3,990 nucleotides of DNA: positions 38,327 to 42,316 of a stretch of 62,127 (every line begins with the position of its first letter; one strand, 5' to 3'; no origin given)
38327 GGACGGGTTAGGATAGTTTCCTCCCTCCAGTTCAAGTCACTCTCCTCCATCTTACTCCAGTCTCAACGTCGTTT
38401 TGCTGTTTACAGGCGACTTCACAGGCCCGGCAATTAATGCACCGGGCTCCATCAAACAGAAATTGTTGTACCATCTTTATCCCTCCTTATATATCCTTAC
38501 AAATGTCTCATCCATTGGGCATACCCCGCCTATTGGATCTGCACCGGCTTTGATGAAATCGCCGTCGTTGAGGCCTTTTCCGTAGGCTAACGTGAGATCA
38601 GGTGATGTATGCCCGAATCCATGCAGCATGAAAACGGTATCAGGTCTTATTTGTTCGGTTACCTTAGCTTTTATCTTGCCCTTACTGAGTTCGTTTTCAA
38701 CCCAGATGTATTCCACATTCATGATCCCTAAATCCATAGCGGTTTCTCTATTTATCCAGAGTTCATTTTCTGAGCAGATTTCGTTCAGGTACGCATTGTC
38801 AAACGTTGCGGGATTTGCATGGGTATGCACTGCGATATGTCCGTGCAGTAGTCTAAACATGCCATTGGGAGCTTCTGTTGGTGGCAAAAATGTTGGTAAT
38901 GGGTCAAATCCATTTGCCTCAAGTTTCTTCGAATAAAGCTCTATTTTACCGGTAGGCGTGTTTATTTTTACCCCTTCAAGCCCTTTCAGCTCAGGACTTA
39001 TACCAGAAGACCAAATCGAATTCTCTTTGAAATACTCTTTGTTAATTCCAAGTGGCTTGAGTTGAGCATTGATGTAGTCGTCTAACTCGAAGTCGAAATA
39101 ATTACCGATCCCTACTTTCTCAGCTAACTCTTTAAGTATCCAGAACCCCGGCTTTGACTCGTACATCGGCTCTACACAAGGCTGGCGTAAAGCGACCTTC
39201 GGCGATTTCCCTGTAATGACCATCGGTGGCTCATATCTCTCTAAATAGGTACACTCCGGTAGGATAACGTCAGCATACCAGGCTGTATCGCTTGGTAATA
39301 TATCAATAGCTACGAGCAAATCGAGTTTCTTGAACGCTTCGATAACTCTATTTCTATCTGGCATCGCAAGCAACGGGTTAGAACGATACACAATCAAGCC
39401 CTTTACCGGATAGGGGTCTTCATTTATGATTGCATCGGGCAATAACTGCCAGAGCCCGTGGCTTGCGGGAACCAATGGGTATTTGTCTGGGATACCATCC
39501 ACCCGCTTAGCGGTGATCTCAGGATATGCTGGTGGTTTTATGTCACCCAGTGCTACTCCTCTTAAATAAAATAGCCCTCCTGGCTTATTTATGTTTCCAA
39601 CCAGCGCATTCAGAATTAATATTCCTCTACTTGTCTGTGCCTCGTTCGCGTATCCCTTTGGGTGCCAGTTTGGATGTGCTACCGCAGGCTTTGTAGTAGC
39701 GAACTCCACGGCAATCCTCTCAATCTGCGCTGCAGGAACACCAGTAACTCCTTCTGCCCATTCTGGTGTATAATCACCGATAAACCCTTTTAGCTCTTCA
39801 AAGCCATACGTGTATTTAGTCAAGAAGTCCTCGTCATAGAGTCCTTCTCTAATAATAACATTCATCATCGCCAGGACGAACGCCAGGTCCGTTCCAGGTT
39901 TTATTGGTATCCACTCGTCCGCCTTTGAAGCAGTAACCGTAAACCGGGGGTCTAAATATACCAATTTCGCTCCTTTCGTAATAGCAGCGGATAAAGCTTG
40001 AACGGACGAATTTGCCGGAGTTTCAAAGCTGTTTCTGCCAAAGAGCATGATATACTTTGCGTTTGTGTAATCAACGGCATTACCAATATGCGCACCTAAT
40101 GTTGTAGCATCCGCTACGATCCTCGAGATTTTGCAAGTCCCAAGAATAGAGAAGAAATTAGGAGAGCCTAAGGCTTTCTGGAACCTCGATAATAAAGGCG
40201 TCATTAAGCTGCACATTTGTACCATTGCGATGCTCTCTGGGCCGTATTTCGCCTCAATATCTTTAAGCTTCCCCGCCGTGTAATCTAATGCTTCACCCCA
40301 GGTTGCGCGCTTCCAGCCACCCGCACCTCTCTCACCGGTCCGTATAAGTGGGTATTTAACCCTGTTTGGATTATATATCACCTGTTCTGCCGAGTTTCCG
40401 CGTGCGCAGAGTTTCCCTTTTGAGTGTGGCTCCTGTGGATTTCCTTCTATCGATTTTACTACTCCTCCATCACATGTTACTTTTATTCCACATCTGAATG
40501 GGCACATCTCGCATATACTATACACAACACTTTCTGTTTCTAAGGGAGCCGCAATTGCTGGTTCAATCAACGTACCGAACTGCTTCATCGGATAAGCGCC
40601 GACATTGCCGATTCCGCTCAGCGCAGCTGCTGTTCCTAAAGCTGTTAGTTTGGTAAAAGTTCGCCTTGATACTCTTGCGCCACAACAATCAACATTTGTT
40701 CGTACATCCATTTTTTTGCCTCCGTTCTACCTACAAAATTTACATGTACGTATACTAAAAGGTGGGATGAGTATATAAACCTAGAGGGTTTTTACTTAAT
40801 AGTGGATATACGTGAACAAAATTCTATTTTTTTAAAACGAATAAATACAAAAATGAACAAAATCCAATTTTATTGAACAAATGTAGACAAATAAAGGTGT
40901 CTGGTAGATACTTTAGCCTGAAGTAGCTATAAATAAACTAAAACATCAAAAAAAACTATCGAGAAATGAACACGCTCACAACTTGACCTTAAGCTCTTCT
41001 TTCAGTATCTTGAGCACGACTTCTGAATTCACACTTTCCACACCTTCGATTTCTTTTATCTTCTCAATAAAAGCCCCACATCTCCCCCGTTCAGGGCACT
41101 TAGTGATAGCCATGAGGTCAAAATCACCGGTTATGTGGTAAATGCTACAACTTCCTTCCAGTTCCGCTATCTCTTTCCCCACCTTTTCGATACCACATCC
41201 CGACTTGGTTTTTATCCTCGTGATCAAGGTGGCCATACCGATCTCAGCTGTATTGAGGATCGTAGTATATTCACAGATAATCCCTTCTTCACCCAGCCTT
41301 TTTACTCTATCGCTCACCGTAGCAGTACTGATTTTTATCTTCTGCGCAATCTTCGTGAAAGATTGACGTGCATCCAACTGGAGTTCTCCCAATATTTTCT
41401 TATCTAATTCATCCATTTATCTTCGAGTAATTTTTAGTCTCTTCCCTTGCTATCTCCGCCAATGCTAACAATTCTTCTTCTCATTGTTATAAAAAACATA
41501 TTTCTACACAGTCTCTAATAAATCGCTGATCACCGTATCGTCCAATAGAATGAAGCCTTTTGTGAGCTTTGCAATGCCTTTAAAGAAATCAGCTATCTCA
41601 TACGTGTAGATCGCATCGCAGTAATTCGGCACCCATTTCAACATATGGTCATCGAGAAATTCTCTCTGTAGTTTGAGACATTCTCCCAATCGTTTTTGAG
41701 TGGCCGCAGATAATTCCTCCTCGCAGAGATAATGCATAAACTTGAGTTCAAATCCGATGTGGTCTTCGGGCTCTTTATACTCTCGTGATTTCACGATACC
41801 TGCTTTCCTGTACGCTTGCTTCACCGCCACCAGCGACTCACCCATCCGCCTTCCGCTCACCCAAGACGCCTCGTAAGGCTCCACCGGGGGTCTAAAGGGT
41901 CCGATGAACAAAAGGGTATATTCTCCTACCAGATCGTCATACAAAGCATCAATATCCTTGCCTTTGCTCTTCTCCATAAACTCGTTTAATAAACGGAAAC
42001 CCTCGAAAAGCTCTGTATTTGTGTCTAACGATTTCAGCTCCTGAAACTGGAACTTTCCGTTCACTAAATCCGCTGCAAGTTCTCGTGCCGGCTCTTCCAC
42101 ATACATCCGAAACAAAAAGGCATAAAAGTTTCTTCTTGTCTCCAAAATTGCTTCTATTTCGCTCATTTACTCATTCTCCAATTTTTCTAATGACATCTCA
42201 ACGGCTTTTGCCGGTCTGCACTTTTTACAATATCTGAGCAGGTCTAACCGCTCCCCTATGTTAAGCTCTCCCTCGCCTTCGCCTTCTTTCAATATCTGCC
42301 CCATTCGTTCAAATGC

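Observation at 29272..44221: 15-kb island: two Tat-exported Mo/W enzymes bracketing surface thiol/sulfur-transfer fusion proteins, with one chaperone, one polyferredoxin and an Lrp regulator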

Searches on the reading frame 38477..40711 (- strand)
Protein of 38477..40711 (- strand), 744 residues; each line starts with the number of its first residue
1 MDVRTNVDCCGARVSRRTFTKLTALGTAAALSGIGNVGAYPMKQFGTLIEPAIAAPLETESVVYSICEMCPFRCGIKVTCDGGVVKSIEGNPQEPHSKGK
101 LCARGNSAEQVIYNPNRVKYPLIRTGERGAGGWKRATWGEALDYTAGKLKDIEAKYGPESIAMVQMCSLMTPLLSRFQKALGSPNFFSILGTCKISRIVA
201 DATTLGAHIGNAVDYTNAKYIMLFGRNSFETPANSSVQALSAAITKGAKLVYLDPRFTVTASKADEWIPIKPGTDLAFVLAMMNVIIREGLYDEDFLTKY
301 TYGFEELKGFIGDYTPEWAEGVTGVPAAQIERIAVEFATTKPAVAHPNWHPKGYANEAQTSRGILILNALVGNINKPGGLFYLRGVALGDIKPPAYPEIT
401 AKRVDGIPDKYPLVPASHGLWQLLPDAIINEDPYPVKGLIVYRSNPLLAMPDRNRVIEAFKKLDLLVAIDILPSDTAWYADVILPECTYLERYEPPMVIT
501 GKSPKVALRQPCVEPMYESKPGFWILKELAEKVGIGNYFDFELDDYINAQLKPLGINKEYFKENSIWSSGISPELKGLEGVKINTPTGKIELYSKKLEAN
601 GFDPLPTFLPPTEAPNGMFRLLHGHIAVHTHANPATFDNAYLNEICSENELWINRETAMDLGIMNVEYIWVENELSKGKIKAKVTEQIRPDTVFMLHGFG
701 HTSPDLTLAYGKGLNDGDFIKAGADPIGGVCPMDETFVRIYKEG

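Call 3: search_protein_families(library=pfam, proteins=[window:38477-40711:-], max_evalue=0.01)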
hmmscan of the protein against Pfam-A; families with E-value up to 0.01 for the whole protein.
window:38477-40711:- (744 aa): 3 families
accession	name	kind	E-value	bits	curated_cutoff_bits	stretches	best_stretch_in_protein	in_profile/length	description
PF00384.28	Molybdopterin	-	9e-53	180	24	1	117-532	1-353/353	Molybdopterin oxidoreductase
PF04879.21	Molybdop_Fe4S4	-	1.7e-14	53.9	22.7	1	61-114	2-55/55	Molybdopterin oxidoreductase Fe4S4 domain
PF01568.27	Molydop_binding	-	6.8e-13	49.1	26.8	1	619-732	1-105/110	Molydopterin dinucleotide binding domain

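Call 7: search_protein_families(library=ncbifam, proteins=[window:38477-40711:-], max_evalue=0.001)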
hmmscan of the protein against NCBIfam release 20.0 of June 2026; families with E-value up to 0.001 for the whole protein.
window:38477-40711:- (744 aa): 27 families (the best 25 are shown)
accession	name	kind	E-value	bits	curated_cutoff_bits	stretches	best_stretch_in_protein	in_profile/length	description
NF012032.0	PRK15488.1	equivalog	1e-176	589.2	694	2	14-545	3-540/759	thiosulfate reductase PhsA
TIGR01591.1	Fdh-alpha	equivalog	5.4e-87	292.4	666.25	1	66-698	2-642/672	formate dehydrogenase subunit alpha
TIGR02166.1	dmsA_ynfE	subfamily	9.2e-85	285.2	777.7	4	14-306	1-304/794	DMSO/selenate family reductase complex A subunit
TIGR03479.1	DMSO_red_II_alp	subfamily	2e-63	214.8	984.75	3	94-301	97-307/913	molybdopterin-dependent oxidoreductase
NF041783.2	mnquin_red_QrcB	equivalog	8.2e-63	212.6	440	1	61-742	51-694/695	menaquinone reductase molybdopterin-binding-like subunit QrcB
NF041885.1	selenate_YnfE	exception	1.7e-62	211.4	1675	3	14-379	3-403/805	selenate/tellurate reductase subunit YnfE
NF041884.1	selenate_YnfF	exception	3.8e-61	207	1650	2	14-541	1-565/798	selenate/tellurate reductase subunit YnfF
NF011566.1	PRK14990.1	exception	2.7e-60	204.3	1600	3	9-379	9-416/814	dimethylsulfoxide reductase subunit A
NF047855.1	AssmNtatRedNasC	equivalog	6.2e-59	200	1100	2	58-376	16-338/708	assimilatory nitrate reductase catalytic subunit NasC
NF041714.1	arsenate_red_ArrA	equivalog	6.1e-48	163.6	1600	2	14-302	3-297/848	arsenate respiratory reductase molybdopterin-containing subunit ArrA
TIGR00509.1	bisC_fam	subfamily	1.4e-46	159.1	1017.55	3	78-381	9-344/772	molybdopterin guanine dinucleotide-containing S/N-oxide reductase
TIGR01553.1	formate-DH-alph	equivalog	8.1e-41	139.7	814.2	1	14-302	2-305/1009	formate dehydrogenase-N subunit alpha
NF011682.0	PRK15102.1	equivalog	5.9e-34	117.3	909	2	248-380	258-396/829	trimethylamine-N-oxide reductase TorA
TIGR02164.1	torA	equivalog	8.6e-31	106.8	1465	2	248-380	254-392/824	trimethylamine-N-oxide reductase TorA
NF041513.1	formate_DH_Act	exception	9.1e-31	106.5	1400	2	212-302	207-296/1067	formate dehydrogenase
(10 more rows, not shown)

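Call 9: search_solved_structures(query=window:38477-40711:-, max_evalue=1e-10)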
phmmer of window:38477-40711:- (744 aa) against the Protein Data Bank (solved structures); distinct sequences matched with E-value up to 1e-10: 53.
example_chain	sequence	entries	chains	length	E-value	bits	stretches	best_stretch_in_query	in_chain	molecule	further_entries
2vpw_A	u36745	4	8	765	7.6e-153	513.7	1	15-742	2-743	THIOSULFATE REDUCTASE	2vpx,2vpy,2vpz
2e7z_A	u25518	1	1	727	4.5e-76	259.9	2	65-374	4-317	Acetylene hydratase Ahy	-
7bkb_D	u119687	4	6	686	1.8e-55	191.7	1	62-701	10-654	Formate dehydrogenase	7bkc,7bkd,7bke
9t1s_L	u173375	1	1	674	1.4e-54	188.8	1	62-706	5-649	formate dehydrogenase (coenzyme F420)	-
7qv7_S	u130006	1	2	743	3.2e-53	184.3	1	63-698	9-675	Hydrogen dependent carbon dioxide reductase subunit FdhF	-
9vap_A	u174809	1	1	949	2.4e-50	174.8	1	14-379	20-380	Formate dehydrogenase molybdopterin-binding subunit FdhA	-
5e7o_A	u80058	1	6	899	3.3e-47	164.4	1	86-301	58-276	DMSO reductase family type II enzyme, molybdopterin subunit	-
4ydd_A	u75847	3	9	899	3.6e-47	164.3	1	86-301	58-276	DMSO reductase family type II enzyme, molybdopterin subunit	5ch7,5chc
7vw6_A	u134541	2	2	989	7.4e-46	160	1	62-546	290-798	Formate dehydrogenase | Tungsten-containing formate dehydrogenase alpha subunit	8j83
7e5z_A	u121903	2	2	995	7.5e-46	159.9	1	62-546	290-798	Formate dehydrogenase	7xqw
6cz7_A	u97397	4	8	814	2.1e-44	155.1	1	64-522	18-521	ArrA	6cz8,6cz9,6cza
1dmr_A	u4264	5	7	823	1.9e-42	148.7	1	232-706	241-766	DMSO REDUCTASE | Dimethyl sulfoxide/trimethylamine N-oxide reductase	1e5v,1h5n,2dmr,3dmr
1e60_A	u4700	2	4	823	2e-42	148.6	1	232-706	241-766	Dimethyl sulfoxide/trimethylamine N-oxide reductase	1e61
1e18_A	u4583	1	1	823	2.9e-42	148.1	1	232-706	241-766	DMSO REDUCTASE.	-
4dmr_A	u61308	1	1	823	7.6e-42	146.7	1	232-706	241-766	DMSO REDUCTASE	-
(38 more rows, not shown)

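Call 48: find_homologous_proteins(query=window:38477-40711:-, max_evalue=1e-100)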
Query window:38477-40711:- (744 aa): 4707 proteins with E <= 1e-100 among 8000 candidates; the best 120 are listed.
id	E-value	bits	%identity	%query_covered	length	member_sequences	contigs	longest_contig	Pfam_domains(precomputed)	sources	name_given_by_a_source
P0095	0.0e+0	1578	91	100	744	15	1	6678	PF00384.28,PF01568.28,PF04879.22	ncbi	ncbi:MAG: molybdopterin-containing oxidoreductase family protein [Candidatus Methanospirareceae arch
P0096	0.0e+0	1507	86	100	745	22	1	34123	PF00384.28,PF01568.28,PF04879.22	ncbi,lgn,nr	ncbi:hypothetical protein C5S30_03415 [ANME-1 cluster archaeon GoMg4]|nr:hypothetical protein [ANME-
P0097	0.0e+0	1474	84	100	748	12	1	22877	PF00384.28,PF01568.28,PF04879.22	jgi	jgi:thiosulfate reductase/polysulfide reductase chain A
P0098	0.0e+0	1436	82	99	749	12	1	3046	PF00384.28,PF01568.28,PF04879.22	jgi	jgi:thiosulfate reductase/polysulfide reductase chain A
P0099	0.0e+0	1318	77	98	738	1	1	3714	PF10518.15,PF00384.28,PF01568.28,PF04879.22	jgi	-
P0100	0.0e+0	1254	72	98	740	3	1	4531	PF00384.28,PF01568.28,PF04879.22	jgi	-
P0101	1.7e-222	759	50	98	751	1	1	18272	PF00384.28,PF01568.28,PF04879.22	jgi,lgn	jgi:thiosulfate reductase/polysulfide reductase chain A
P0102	3.4e-201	689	45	98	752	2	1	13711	PF00384.28,PF01568.28,PF04879.22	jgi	-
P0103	6.1e-197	674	44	98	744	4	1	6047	PF00384.28,PF01568.28,PF04879.22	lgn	-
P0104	2.0e-194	666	46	92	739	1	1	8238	PF00384.28,PF01568.28,PF04879.22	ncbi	-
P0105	1.7e-189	650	43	98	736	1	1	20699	PF10518.15,PF00384.28,PF01568.28,PF04879.22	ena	-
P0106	5.4e-189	648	46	92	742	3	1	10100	PF00384.28,PF01568.28,PF04879.22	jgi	jgi:thiosulfate reductase/polysulfide reductase chain A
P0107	1.2e-188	647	44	91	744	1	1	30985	PF00384.28,PF01568.28,PF04879.22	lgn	-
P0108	7.0e-188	645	45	92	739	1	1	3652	PF00384.28,PF01568.28,PF04879.22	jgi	-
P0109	9.9e-188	644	43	98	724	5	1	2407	PF00384.28,PF01568.28,PF04879.22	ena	-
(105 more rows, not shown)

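Call 49: find_encoding_contigs(protein=P0096, flank=10000, max_places=2)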
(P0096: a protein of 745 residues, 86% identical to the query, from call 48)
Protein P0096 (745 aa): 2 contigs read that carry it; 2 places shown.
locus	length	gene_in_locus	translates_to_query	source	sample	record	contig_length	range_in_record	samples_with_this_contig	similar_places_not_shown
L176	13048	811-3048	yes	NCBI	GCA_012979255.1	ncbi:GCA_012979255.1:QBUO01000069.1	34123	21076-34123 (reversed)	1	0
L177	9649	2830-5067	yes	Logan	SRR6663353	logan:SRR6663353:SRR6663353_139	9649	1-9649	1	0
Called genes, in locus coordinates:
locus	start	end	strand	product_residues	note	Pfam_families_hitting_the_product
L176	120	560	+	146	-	PF13404:HTH_AsnC-type, PF13412:HTH_24, PF01037:AsnC_trans_reg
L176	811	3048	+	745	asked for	PF04879:Molybdop_Fe4S4, PF00384:Molybdopterin, PF01568:Molydop_binding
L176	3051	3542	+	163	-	PF12837:Fer4_6 (faint), PF13237:Fer4_10 (faint), PF14697:Fer4_21 (faint), PF12838:Fer4_7 (weak), PF13187:Fer4_9 (faint), PF13247:Fer4_11, PF00037:Fer4 (weak), PF12797:Fer4_2 (weak)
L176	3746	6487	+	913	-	PF04879:Molybdop_Fe4S4, PF00384:Molybdopterin, PF01568:Molydop_binding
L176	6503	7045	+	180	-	PF12838:Fer4_7 (weak), PF13247:Fer4_11, PF14697:Fer4_21 (weak), PF25160:LdpA_Fe-S-bd (weak), PF12797:Fer4_2 (weak), PF12837:Fer4_6 (weak), PF00037:Fer4, PF12838:Fer4_7 (weak), +3 more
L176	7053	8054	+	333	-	PF03916:NrfD, PF04976:DmsC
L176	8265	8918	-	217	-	PF01135:PCMT, PF00398:RrnaAD (weak), PF08704:GCD14 (weak), PF01269:Fibrillarin, PF01189:Methyltr_RsmB-F (weak), PF13847:Methyltransf_31, PF13649:Methyltransf_25 (weak)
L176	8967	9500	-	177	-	PF00013:KH_1 (faint), PF21800:KH_KRR1_2nd (weak), PF22891:KH_PNO1_2nd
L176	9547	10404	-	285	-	PF01163:RIO1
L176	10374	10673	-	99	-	PF01176:eIF-1a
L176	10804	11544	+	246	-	PF00009:GTP_EFTU (weak), PF01926:MMR_HSR1, PF02421:FeoB_N (faint), PF00009:GTP_EFTU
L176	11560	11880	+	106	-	PF09846:OapB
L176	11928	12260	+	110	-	PF09845:OapC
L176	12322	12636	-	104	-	PF02635:DsrE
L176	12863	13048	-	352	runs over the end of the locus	-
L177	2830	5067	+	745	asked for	PF04879:Molybdop_Fe4S4, PF00384:Molybdopterin, PF01568:Molydop_binding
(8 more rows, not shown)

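Call 61: search_solved_structures(query=window:38477-40711:-, max_evalue=1e-100, show_alignments=1)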
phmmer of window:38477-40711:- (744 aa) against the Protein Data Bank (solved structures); distinct sequences matched with E-value up to 1e-100: 1.
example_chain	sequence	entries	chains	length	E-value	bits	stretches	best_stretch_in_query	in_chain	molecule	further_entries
2vpw_A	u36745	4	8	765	7.6e-153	513.7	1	15-742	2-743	THIOSULFATE REDUCTASE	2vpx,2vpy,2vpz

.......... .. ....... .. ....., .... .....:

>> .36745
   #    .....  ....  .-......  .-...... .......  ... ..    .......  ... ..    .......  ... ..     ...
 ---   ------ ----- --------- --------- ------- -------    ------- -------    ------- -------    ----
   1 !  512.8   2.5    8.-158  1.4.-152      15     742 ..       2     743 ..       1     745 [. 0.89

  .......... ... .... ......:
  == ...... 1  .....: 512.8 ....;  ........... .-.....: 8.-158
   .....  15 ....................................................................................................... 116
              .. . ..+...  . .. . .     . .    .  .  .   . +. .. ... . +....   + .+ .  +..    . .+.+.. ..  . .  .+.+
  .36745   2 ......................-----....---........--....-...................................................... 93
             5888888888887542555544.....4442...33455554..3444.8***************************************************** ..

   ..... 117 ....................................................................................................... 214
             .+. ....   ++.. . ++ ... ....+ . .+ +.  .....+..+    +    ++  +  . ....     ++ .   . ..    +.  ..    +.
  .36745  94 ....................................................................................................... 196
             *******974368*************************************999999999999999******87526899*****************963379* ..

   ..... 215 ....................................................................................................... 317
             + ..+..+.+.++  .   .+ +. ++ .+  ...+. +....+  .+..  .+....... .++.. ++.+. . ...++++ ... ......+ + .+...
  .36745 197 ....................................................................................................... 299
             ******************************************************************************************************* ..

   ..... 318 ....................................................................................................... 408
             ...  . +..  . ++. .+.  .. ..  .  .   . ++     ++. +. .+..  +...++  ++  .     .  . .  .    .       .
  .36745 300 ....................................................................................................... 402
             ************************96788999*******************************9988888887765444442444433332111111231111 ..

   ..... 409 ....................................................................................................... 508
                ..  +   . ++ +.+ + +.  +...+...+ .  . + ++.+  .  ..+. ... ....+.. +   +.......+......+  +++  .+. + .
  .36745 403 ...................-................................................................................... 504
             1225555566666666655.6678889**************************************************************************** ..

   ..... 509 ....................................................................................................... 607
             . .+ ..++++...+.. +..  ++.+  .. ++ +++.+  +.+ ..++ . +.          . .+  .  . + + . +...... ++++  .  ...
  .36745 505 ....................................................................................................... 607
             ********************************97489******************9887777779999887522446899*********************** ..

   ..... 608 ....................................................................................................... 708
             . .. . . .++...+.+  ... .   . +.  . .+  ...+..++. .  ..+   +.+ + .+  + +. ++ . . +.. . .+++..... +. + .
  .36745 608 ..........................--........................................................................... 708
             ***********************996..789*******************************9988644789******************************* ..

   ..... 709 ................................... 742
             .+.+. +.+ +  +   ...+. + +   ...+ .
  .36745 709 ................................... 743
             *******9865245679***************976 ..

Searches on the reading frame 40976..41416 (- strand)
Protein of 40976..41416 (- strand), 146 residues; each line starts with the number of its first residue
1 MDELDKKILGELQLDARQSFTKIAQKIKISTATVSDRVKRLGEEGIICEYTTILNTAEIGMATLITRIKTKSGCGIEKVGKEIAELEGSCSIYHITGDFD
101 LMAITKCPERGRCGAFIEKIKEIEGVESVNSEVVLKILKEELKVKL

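Call 3: search_protein_families(library=pfam, proteins=[window:40976-41416:-], max_evalue=0.01)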
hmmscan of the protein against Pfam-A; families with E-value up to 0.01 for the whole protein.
window:40976-41416:- (146 aa): 10 families
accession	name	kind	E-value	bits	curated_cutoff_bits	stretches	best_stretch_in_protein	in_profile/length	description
PF13404.12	HTH_AsnC-type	-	3.7e-15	55.9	27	1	1-41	1-41/42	AsnC-type helix-turn-helix domain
PF13412.12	HTH_24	-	8.6e-15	54.5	21.9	1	1-47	1-47/48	Winged helix-turn-helix DNA-binding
PF01037.27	AsnC_trans_reg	-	1.6e-10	41.2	25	1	67-136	2-72/73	Lrp/AsnC ligand binding domain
PF22482.2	AsnC_trans_reg_3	-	3.4e-05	24.3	24.4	1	76-143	24-92/95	PF0864 C-terminal dimeric alpha+beta barrel domain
PF22451.2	NirdL-like_HTH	-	0.00013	22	27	1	19-47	18-46/47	Siroheme decarboxylase NirDL-like HTH domain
PF01047.28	MarR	-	0.00088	19.6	24.6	1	18-47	18-47/59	MarR family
PF01325.25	Fe_dep_repress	-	0.0022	18.6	26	1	21-46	26-51/60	Iron dependent repressor, N-terminal DNA binding domain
PF13730.12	HTH_36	-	0.003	17.8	25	0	17-47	22-55/55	Helix-turn-helix domain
PF08279.18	HTH_11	-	0.0065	16.8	25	0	11-46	8-44/55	HTH domain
PF00126.33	HTH_1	-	0.0073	16.7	26.6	0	16-43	12-39/60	Bacterial regulatory helix-turn-helix protein, lysR family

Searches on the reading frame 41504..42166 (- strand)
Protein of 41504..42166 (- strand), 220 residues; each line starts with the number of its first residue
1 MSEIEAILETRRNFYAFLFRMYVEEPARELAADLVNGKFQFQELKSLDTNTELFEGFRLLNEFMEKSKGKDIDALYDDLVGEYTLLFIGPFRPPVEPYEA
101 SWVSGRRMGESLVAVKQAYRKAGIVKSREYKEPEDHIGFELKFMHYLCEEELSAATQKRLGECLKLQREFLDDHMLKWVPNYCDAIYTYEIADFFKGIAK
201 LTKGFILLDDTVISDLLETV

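Call 4: search_protein_families(library=pfam, proteins=[window:41504-42166:-], max_evalue=0.01)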
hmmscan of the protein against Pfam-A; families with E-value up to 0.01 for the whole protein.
window:41504-42166:- (220 aa): 1 family
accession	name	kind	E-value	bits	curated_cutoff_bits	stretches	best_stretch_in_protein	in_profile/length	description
PF02613.20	Nitrate_red_del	-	2.1e-33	115.7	22.2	1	60-183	15-135/136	Nitrate reductase delta subunit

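Call 7: search_protein_families(library=ncbifam, proteins=[window:41504-42166:-], max_evalue=0.001)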
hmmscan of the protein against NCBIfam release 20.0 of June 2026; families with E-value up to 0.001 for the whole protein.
window:41504-42166:- (220 aa): 4 families
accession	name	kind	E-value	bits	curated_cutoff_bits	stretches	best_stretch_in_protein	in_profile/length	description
NF003442.0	PRK04976.1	equivalog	1.8e-17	63.9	132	1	3-211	4-206/211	molecular chaperone TorD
TIGR03482.1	DMSO_red_II_cha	subfamily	2.1e-14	54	152.3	1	71-207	48-186/197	DMSO reductase family type II enzyme chaperone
NF008632.0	PRK11621.1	equivalog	3.5e-14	52.9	162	1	77-203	66-182/203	Tat proofreading chaperone DmsD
NF042981.1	EthbenzDh_ebdD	equivalog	8.5e-07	28.8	360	1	128-205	131-207/222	ethylbenzene dehydrogenase subunit delta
